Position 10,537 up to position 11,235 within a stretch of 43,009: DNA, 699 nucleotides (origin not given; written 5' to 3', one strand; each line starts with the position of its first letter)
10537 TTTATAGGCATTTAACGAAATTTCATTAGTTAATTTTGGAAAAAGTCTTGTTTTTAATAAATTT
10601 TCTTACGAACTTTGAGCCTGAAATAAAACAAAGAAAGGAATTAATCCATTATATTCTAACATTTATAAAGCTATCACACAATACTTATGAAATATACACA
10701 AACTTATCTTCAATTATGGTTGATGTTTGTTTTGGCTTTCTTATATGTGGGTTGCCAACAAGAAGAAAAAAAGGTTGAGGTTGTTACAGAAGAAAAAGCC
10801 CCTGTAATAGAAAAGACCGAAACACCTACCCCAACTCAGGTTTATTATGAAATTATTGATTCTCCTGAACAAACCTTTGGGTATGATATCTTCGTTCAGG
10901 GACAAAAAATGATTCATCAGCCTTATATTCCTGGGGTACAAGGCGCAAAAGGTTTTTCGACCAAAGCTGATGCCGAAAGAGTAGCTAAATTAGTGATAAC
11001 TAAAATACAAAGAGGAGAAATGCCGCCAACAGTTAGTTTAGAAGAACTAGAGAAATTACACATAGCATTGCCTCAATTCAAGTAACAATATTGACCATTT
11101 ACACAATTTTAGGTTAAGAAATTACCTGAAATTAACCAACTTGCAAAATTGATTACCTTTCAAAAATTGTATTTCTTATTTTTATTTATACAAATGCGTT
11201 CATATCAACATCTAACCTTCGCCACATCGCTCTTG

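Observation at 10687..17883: Kelch-headed, 23-module T9SS surface fibre with a DUF4907-like lipoprotein partner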

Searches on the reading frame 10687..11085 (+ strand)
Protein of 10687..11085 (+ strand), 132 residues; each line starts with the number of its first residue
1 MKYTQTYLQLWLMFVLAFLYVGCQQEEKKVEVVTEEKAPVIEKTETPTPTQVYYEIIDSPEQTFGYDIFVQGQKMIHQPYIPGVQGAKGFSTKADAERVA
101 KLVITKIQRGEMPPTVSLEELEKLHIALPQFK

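Call 3: search_protein_families(library=pfam, proteins=[window:10687-11082:+], max_evalue=0.1)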
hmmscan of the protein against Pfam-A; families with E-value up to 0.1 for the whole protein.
window:10687-11082:+ (132 aa): 2 families
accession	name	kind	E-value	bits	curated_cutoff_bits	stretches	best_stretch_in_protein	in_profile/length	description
PF16250.10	DUF4907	-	1.6e-18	66.6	25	1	61-122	6-66/67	Domain of unknown function (DUF4907)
PF14657.12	Arm-DNA-bind_4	-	0.021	14.8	22.3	1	88-110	23-45/47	Arm DNA-binding domain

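Call 4: search_protein_families(library=ncbifam, proteins=[window:10687-11082:+], max_evalue=0.1)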
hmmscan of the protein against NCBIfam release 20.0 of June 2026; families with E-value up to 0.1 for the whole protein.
window:10687-11082:+ (132 aa): 0 families

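Call 8: search_solved_structures(query=window:10687-11082:+, max_evalue=1, show_alignments=2)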
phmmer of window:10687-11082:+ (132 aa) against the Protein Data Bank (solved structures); distinct sequences matched with E-value up to 1: 2.
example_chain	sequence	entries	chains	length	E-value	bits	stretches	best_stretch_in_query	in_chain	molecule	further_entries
4ymx_A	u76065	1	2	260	0.56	13.3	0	6-70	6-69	ABC-type amino acid transport system, periplasmic component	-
9fct_B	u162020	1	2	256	0.67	13.1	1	7-89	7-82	DUF4465 domain-containing protein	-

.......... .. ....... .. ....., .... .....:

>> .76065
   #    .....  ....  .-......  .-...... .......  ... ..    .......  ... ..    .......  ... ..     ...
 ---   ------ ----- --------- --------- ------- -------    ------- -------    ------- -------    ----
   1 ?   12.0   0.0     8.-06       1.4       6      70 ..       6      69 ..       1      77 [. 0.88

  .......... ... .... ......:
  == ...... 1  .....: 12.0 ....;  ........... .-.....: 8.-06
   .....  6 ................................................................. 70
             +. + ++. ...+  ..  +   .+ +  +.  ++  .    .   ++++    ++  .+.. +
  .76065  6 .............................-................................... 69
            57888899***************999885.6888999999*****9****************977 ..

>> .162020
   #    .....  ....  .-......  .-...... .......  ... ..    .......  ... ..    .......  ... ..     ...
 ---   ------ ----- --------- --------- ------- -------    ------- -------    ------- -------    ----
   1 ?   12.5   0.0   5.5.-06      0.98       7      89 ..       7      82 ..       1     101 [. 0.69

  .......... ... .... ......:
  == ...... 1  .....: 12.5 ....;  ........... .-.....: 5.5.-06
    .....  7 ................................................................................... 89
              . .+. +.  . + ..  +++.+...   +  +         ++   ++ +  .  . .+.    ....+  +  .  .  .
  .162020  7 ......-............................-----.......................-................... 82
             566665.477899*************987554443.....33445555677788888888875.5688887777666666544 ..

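Call 11: find_homologous_proteins(query=window:10687-11082:+, max_evalue=0.001)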
Query window:10687-11082:+ (132 aa): 2 proteins with E <= 0.001 among 63 candidates.
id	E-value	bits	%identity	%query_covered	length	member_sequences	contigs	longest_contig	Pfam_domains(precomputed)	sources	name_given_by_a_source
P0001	1.1e-80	285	100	100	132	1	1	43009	PF16250.11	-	-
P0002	1.6e-25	107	68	58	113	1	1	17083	PF16250.11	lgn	-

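Call 12: find_encoding_contigs(protein=P0002, flank=10000)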
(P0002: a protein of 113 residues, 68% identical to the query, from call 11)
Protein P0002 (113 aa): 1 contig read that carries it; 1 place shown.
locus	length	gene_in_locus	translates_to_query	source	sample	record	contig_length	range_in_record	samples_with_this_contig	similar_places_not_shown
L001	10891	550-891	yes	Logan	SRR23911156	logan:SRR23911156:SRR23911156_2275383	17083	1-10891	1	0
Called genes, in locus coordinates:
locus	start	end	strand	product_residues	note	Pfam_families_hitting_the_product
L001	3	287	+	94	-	?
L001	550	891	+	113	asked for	PF16250:DUF4907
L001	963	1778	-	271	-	-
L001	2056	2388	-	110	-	PF01637:ATPase_2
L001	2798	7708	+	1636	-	PF02415:Chlam_PMP (faint), PF13229:Beta_helix, PF13573:SprB, PF18911:PKD_4 (weak), PF18962:Por_Secre_tail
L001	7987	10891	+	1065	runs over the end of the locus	PF07494:Reg_prop (faint), PF13570:Beta-prop_ACSF4 (faint), PF07495:Y_Y_Y, PF07228:SpoIIE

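Call 24: search_protein_representatives(protein=window:10687-11082:+)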
Query: 132 residues. Proteins with E-value up to 0.001 (for the whole library): 2313; up to 1e-10: 907; up to 1e-30: 1. The best 150 are listed.
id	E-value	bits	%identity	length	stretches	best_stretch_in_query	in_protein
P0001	3.6e-81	285.4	100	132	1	1-132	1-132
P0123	4.2e-24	101.0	51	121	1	26-125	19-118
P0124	5.0e-23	97.5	49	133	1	16-126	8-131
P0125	5.9e-23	97.3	55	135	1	41-126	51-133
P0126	7.7e-22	93.7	57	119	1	50-126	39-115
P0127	1.2e-21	93.0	52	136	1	41-126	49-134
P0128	1.6e-21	92.7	44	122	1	12-124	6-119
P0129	1.6e-21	92.6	54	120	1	48-126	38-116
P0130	2.4e-21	92.1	62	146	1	52-125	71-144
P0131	3.1e-21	91.7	50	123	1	43-128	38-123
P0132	7.5e-21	90.5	49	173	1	35-126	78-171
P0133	1.2e-20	89.8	44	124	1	9-126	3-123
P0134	1.5e-20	89.5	58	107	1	43-125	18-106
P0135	3.0e-20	88.5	44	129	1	4-126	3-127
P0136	3.1e-20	88.5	44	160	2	39-127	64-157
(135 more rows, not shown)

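Call 29: find_related_loci(query=A2, collection=genome_contigs, flank=8000)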
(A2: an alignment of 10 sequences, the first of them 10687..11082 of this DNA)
Query A2 (132 aa) in genome_contigs; peptide patterns used: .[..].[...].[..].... (x = any residue, [..] = any of these).
102 stretches matched a pattern; 94 encode a relative of the query (tblastn E <= 1e-3); the best 80 are kept; 80 distinct loci.
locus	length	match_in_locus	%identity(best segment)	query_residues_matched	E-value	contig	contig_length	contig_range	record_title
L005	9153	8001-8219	60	54-126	1e-27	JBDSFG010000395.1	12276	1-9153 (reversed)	MAG: Ginsengibacter sp. isolate cluster1_bin.222 k127_15372157, whole genome shotgun sequence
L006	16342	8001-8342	42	13-126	3e-25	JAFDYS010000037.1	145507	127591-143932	MAG: Bacteroidetes bacterium isolate SZAS-60 BACT-AMP-14__37__length-145507, whole genome shotgun sequence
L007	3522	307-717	42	2-128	6e-27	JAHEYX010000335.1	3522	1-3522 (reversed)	MAG: Chitinophagales bacterium isolate nzgw138 NODE_27841_length_3523_cov_2.924456, whole genome shotgun sequence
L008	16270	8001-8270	52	35-124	6e-27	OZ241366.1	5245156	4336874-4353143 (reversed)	MAG: Ilyomonas sp. isolate 02d51c0f-721b-4f93-aec4-42993cf17d44 genome assembly, chromosome: 1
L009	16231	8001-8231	58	50-126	7e-27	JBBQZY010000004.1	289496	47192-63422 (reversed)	MAG: Chitinophagales bacterium isolate Co_metawrap_2267 Cmw_2267_k141_4810947_length_289496_cov_48.9993, whole genome sh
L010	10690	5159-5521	40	10-124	5e-27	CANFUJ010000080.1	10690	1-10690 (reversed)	MAG: Chitinophagaceae bacterium isolate Jr-16oct17-189 genome assembly, contig: Jr-16oct17-C11864, whole genome shotgun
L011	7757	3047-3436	39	1-127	2e-26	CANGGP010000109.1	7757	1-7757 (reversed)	MAG: Sphingobacteriaceae bacterium isolate Jr-28aug17-7 genome assembly, contig: Jr-28aug17-C13236, whole genome shotgun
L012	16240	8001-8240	56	47-126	3e-26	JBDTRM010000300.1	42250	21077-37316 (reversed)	MAG: Bacteroidia bacterium isolate cluster3_bin.247 NODE_2315_length_42250_cov_9.120725, whole genome shotgun sequence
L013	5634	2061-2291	56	50-126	5e-26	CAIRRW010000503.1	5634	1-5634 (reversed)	MAG: uncultured Bacteroidetes bacterium isolate MJ-time_bin-7887 genome assembly, contig: bin-7887:503/551, whole genome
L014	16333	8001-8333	42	10-127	1e-24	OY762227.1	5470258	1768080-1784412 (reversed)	MAG: Bacteroidales bacterium isolate cc17bfec-530c-4f6e-b71b-c66012ddb9bb genome assembly, chromosome: 1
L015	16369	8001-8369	40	1-126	1e-25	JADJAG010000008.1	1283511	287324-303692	MAG: Chitinophagaceae bacterium isolate AalW_18-Q3-R10-53_BATAC.339 tig00404478-10-12821530, whole genome shotgun sequen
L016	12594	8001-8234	55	54-131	1e-25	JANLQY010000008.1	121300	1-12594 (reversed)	MAG: Chitinophagaceae bacterium isolate OTE_38_metabat_112 OTE_38_k141_3916550, whole genome shotgun sequence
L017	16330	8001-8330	43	10-126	2e-25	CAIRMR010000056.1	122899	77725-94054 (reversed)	MAG: uncultured Bacteroidales bacterium isolate Loclat_bin-01022 genome assembly, contig: bin-01022:056/223, whole genom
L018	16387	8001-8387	40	2-124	5e-25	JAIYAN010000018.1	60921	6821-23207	MAG: Chitinophagaceae bacterium isolate E1_MAG_00001 pond_E1_MAG_00001_000000000015, whole genome shotgun sequence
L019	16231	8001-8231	52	50-126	5e-25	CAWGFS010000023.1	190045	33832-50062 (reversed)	MAG: uncultured Verrucomicrobiae bacterium isolate MFD05513.bin.3.82 genome assembly, contig: contig_6479, whole genome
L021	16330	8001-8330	46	12-124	6e-25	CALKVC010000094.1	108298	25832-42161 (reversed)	MAG TPA_asm: uncultured Chitinophagaceae bacterium isolate SRR6231192_bin.58_CONCOCT_v1.1_MAG genome assembly, contig: E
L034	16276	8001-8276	49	38-126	7e-24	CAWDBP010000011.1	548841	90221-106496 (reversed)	MAG: uncultured Bacteroidales bacterium isolate MFD01689.bin.1.120 genome assembly, contig: contig_37722, whole genome s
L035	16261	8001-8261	47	41-126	7e-24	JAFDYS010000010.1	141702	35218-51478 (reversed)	MAG: Bacteroidetes bacterium isolate SZAS-60 BACT-AMP-14__10__length-141702, whole genome shotgun sequence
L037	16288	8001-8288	47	38-126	1e-23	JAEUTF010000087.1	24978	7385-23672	MAG: Bacteroidia bacterium isolate new MAG-322 k141_3847773, whole genome shotgun sequence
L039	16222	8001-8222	58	54-127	4e-23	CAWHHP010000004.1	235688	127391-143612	MAG: uncultured Chitinophagaceae bacterium isolate MFD01916.bin.1.143 genome assembly, contig: contig_1632, whole genome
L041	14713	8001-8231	51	49-125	5e-23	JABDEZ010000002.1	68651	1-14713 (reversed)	MAG: Bacteroidetes bacterium isolate BWMinControl_Nextera91_MAG4 3300020946.a:Ga0207067_10006, whole genome shotgun sequ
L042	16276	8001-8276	46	35-126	4e-23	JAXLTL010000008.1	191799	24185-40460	MAG: Bacteroidia bacterium isolate STL-BAC3 C3.123.fa-8, whole genome shotgun sequence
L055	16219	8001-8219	58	54-126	1e-21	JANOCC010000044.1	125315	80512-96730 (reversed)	MAG: Ferruginibacter sp. isolate VAR_17_metabat_6 VAR_17_k141_3964819, whole genome shotgun sequence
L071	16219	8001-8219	53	54-126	2e-19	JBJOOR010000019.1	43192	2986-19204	MAG: Bacteroidota bacterium isolate watershed3_2019_sw_WHONDRS-S19S_0084_A_bin.11 scaffold_0000044, whole genome shotgun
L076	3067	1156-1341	61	54-115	2e-19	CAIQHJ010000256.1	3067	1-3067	MAG: uncultured Bacteroidetes bacterium isolate Kiruna_bin-00843 genome assembly, contig: bin-00843:256/279, whole genom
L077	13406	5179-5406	49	51-126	4e-19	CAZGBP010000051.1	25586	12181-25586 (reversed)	MAG TPA_asm: uncultured Bifidobacteriaceae bacterium isolate SRP173033_co1_427 genome assembly, contig: NODE_3060_length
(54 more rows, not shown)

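Call 34: search_solved_structures(query=A1, max_evalue=1, show_alignments=2)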
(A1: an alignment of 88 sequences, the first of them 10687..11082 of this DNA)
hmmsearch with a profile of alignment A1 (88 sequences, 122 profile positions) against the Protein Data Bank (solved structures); distinct sequences matched with E-value up to 1: 1.
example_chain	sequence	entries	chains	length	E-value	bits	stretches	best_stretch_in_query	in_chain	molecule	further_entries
1ioi_A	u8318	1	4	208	0.72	13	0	95-120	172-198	PYRROLIDONE CARBOXYL PEPTIDASE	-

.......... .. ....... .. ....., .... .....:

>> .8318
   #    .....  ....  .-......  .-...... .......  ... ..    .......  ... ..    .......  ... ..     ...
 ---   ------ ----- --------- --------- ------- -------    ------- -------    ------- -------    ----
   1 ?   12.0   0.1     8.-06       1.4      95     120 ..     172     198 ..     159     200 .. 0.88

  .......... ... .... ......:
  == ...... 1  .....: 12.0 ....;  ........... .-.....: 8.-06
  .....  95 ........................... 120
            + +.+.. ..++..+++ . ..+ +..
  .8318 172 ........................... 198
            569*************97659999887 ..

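Call 36: search_protein_families(library=pfam, proteins=[L012:8335-10257:+, L013:2381-3250:+, L034:8461-9855:+, L035:8478-9968:+, L037:8972-9883:+, L041:8790-13211:+, L042:8481-10481:+, L071:8266-10338:+, L076:1434-3065:+, L077:5556-7061:+], max_evalue=0.0001)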
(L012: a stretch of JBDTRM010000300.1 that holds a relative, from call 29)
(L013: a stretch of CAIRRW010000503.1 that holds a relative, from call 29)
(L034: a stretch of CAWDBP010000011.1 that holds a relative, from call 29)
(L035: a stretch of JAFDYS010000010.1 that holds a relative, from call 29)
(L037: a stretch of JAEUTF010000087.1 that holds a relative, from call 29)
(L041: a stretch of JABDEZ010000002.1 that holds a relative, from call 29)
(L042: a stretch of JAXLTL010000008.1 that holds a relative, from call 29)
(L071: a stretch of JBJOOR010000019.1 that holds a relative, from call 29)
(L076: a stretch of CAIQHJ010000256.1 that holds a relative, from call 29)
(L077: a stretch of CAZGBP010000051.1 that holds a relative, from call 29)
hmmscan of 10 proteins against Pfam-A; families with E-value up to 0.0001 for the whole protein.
L012:8335-10257:+ (641 aa): 4 families
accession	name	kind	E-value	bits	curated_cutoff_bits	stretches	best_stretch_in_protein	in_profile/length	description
PF13520.12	AA_permease_2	-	3.4e-49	168.3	27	1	35-477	1-397/427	Amino acid permease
PF00324.27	AA_permease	-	6.8e-41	140.9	24.6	1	41-502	3-442/470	Amino acid permease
PF13906.12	AA_permease_C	-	1.2e-07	32.1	27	1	592-635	8-51/51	C-terminus of AA_permease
PF03845.19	Spore_permease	-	1.1e-05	24.9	23.4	1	209-321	117-230/321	Spore germination protein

L013:2381-3250:+ (290 aa): 0 families

L034:8461-9855:+ (465 aa): 4 families
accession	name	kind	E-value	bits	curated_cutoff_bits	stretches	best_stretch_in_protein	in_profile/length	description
PF03448.22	MgtE_N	-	2.3e-26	92.7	25.9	1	237-337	1-101/102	MgtE intracellular N domain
PF00571.33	CBS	-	3.1e-10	40.7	24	1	340-387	1-43/57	CBS domain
PF05239.21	PRC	-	1.3e-06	28.7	21.2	0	46-78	2-34/78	PRC-barrel domain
PF14841.11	FliG_M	-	4.8e-06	27.1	25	0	239-283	1-45/76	FliG middle domain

L035:8478-9968:+ (497 aa): 4 families
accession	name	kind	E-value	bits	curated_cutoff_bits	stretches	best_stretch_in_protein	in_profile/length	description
PF13964.12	Kelch_6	-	1.1e-11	44.8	25.3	0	47-88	2-42/50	Kelch motif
PF24681.1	Kelch_KLHDC2_KLHL20_DRC7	-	8.1e-09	35.5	50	1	38-175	42-182/221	KLHDC2/KLHL20/DRC7 Kelch-repeats domain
PF18962.6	Por_Secre_tail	-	2.9e-08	34.3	27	1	422-486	1-67/75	Secretion system C-terminal sorting domain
PF24981.1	Beta-prop_ATRN-LZTR1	-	6.6e-07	29.3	50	0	39-115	140-221/289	Attractin/LZTR1 beta-propeller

L037:8972-9883:+ (304 aa): 0 families

L041:8790-13211:+ (1474 aa): 5 families
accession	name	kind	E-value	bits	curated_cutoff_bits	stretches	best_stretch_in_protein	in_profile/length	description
PF12810.13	ALK_LTK_GRD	-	5.2e-17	63.1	24.5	1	59-255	15-203/243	ALK/LTK, Glycine-rich domain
PF18962.6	Por_Secre_tail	-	9.1e-09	35.9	27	1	1400-1472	3-74/75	Secretion system C-terminal sorting domain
PF22352.2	K319L-like_PKD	-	2.4e-08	34.3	27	0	515-559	42-84/84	K319L-like, PKD domain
PF13927.12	Ig_3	-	1e-07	32.8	30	0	280-353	2-78/78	Immunoglobulin domain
PF19081.6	Ig_7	-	2.1e-06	28.3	27.3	0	379-464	5-82/84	Ig-like domain CHU_C associated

L042:8481-10481:+ (667 aa): 3 families
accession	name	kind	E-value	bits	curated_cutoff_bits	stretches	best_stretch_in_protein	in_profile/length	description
PF01433.26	Peptidase_M1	-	3.6e-45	154.7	27.7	1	306-497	8-206/218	Peptidase family M1 domain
PF09127.17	Leuk-A4-hydro_C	-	5.3e-30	104.2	27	1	555-666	1-112/112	Leukotriene A4 hydrolase, C-terminal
PF17900.6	Peptidase_M1_N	-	7e-16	59.3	25.8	1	97-268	4-186/186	Peptidase M1 N-terminal domain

L071:8266-10338:+ (691 aa): 1 family
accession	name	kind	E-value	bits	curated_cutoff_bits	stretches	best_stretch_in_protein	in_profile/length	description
PF04551.19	GcpE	-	6.8e-122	407.2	32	2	34-308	1-245/343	GcpE protein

L076:1434-3065:+ (544 aa): 7 families
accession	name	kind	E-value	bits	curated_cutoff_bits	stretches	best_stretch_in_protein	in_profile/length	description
PF01436.27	NHL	-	3e-28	96.8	20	2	335-356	1-21/28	NHL repeat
PF25021.1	TEN_NHL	-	1.8e-21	77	27.1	1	330-382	136-187/357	Teneurin NHL domain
PF08450.18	SGL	-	2e-15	57.5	26.3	1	186-250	169-232/246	SMP-30/Gluconolactonase/LRE-like region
PF24684.1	Vgb_lyase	-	2.4e-11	43.4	50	1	163-301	57-283/290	Virginiamycin B lyase family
PF06739.17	SBBP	-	4.7e-10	39.7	20.5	0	336-352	13-29/38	Beta-propeller repeat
PF22701.2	Mala_s_1-like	-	1.4e-08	35.1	27.5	0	163-226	90-154/195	Mal s 1 allergenic protein-like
PF01731.26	Arylesterase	-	2.2e-06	28.2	21.3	0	384-413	49-79/86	Arylesterase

L077:5556-7061:+ (502 aa): 1 family
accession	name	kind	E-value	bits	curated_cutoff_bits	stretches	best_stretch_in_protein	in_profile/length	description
PF01569.27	PAP2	-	6.2e-13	49.1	27.2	1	367-484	13-119/130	PAP2 superfamily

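Call 37: predict_structure(alignment_id=A1)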
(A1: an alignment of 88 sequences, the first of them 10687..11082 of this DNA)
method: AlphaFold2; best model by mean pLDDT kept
length: 132 residues; sequences in the alignment: 88
mean_pLDDT: 89.0   pTM: 0.63
mean pLDDT of the five models: 89.0, 88.2, 87.8, 87.6, 86.1
residues with pLDDT >= 90: 75; 70-90: 51; 50-70: 6; < 50: 0
segments of 3 or more residues with pLDDT < 50: none
pLDDT, mean of each block of 10 residues (from residue 1): 76 87 79 73 81 97 97 97 93 98 96 94 92 72
secondary structure, 60 per line:
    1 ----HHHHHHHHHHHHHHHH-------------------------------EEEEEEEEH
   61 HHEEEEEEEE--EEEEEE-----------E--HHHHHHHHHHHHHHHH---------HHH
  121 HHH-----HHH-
elements in order: H5-20 E52-59 E63-70 E73-78 H93-108 H118-123
